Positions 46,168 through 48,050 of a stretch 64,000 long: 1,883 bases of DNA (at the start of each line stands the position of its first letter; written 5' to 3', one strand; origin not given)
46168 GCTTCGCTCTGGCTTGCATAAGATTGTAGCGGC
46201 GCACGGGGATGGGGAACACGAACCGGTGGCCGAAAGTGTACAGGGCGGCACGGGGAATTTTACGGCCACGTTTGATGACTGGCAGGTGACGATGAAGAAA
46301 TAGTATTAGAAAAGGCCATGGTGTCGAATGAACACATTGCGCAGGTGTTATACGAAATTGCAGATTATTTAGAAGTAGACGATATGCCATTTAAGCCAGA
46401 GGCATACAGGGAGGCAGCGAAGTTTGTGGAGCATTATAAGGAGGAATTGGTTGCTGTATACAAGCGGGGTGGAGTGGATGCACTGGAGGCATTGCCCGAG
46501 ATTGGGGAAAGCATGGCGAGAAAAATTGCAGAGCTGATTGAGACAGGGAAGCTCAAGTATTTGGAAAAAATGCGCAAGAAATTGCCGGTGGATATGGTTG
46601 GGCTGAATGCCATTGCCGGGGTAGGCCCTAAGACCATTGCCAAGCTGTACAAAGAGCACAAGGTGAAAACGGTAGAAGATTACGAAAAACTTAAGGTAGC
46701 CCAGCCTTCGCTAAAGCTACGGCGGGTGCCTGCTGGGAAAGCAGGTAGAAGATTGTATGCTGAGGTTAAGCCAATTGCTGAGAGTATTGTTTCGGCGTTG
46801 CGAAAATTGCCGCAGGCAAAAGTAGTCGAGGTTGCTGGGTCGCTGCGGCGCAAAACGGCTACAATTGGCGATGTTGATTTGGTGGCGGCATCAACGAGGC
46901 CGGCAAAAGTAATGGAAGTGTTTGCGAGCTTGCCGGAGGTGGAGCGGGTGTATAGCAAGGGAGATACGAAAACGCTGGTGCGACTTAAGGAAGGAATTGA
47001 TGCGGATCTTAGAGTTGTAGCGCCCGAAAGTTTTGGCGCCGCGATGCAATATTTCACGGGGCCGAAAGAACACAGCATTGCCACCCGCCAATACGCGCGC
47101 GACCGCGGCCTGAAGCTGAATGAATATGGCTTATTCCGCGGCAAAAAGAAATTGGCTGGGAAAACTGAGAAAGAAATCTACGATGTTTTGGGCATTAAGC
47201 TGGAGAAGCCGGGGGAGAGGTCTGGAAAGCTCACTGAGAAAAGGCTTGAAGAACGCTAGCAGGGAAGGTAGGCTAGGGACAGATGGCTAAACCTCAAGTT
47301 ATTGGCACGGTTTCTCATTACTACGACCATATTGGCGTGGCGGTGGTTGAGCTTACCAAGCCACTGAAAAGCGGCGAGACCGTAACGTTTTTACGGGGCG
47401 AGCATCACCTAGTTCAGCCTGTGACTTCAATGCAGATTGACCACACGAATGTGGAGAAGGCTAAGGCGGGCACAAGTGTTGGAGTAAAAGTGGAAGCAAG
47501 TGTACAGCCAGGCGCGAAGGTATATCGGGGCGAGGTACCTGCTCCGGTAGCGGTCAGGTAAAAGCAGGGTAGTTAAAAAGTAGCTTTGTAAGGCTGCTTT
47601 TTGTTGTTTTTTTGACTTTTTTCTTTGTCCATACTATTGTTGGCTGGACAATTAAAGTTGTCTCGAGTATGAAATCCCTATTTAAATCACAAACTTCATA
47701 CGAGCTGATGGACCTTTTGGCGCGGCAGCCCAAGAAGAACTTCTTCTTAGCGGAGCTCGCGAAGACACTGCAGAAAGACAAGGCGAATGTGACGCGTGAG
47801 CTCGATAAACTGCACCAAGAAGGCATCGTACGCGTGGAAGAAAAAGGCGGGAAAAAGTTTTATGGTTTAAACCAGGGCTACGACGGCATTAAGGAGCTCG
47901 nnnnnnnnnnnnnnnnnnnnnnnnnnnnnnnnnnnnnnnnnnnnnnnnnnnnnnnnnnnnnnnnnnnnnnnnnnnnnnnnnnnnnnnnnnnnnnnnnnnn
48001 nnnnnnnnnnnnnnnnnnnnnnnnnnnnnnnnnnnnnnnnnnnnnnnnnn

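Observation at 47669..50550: Split, order-permuted PEP-synthase/rifampicin-phosphotransferase-like dikinase with an N-terminal winged helix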

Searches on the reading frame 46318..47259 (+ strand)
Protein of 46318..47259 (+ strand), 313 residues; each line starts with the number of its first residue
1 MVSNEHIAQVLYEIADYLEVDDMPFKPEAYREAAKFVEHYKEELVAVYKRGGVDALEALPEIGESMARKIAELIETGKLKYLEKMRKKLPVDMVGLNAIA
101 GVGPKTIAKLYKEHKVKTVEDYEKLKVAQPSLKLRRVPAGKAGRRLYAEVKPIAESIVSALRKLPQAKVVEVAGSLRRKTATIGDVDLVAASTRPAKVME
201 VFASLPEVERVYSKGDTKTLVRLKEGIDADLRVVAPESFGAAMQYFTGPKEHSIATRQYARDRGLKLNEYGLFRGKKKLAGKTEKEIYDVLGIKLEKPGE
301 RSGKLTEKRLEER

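Call 3: search_protein_families(library=pfam, proteins=[window:46318-47259:+], max_evalue=0.01)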
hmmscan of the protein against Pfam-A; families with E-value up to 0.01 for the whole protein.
window:46318-47259:+ (313 aa): 5 families
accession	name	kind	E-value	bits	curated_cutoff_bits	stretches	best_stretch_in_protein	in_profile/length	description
PF14791.11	DNA_pol_B_thumb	-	7.2e-19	67.8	25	1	242-301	1-62/63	DNA polymerase beta thumb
PF14716.13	HHH_8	-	1.8e-16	60.7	30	1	4-79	3-73/73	Helix-hairpin-helix domain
PF00633.29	HHH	-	2.8e-05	24.2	24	0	53-72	10-29/30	Helix-hairpin-helix motif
PF14520.12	HHH_5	-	4.4e-05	24.3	27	0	96-129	4-36/57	Helix-hairpin-helix domain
PF14792.12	DNA_pol_B_palm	-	0.00011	22.8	25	1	148-192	5-49/113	DNA polymerase beta palm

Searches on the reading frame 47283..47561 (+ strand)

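Call 3: search_protein_families(library=pfam, proteins=[window:47283-47561:+], max_evalue=0.01)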
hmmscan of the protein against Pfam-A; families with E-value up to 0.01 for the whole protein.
window:47283-47561:+ (92 aa): 3 families
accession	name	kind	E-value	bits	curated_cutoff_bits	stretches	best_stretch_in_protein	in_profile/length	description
PF14578.12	GTP_EFTU_D4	-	0.0023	18.2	23.8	1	28-85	30-84/86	Elongation factor Tu domain 4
PF16325.11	Peptidase_U32_C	-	0.0045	17.6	28.2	1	5-77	4-79/83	Peptidase family U32 C-terminal domain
PF03144.31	GTP_EFTU_D2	-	0.0071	17.2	30.3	0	28-71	13-59/73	Elongation factor Tu domain 2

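Call 4: search_protein_families(library=ncbifam, proteins=[window:47283-47561:+], max_evalue=0.01)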
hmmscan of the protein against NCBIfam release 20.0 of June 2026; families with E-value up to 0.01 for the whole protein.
window:47283-47561:+ (92 aa): 1 family
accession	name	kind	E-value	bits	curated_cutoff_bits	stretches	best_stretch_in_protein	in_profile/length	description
NF008969.0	PRK12317.1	subfamily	0.0028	16.3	502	1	22-85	248-306/426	elongation factor 1-alpha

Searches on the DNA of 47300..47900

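Call 92: search_rna_families(source=window, start=47300, end=47900, threshold=evalue, max_evalue=1)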
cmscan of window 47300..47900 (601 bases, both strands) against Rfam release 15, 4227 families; matches with E-value up to 1: 0.
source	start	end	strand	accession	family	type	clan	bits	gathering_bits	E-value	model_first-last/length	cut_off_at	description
